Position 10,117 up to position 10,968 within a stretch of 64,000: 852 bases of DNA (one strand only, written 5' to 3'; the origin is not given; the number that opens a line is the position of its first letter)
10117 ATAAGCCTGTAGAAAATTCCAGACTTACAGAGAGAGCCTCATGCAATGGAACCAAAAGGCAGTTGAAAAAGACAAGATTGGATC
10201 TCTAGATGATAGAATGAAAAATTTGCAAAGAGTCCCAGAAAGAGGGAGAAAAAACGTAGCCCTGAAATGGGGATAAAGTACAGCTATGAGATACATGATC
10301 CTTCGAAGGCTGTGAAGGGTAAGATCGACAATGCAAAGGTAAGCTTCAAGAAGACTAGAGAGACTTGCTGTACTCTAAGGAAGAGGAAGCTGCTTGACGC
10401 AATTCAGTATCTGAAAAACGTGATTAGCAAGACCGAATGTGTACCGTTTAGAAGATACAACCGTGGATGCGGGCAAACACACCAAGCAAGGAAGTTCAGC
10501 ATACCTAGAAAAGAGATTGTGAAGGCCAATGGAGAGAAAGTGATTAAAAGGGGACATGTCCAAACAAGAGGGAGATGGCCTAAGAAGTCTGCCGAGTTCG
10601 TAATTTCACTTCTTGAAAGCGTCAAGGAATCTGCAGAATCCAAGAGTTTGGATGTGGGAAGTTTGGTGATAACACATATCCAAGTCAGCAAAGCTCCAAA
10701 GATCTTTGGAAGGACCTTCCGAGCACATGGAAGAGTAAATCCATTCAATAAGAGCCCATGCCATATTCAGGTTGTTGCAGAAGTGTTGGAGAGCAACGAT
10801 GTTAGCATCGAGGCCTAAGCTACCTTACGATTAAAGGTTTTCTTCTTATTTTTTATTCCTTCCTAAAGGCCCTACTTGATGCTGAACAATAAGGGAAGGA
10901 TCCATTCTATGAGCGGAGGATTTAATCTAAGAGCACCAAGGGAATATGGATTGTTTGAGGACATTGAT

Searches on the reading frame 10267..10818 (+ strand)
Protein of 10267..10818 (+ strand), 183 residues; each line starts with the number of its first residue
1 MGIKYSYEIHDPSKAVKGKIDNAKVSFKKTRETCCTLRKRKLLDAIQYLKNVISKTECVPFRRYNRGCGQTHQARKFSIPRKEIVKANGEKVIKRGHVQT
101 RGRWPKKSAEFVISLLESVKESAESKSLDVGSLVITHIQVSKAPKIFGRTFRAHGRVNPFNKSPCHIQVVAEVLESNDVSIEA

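Call 36: search_protein_families(library=pfam, proteins=[window:10267-10818:+], max_evalue=0.001)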
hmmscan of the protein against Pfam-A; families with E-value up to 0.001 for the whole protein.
window:10267-10818:+ (183 aa): 1 family
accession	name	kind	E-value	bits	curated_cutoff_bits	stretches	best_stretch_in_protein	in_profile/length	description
PF00237.24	Ribosomal_L22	-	4.5e-26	91.5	28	1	21-171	4-103/104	Ribosomal protein L22p/L17e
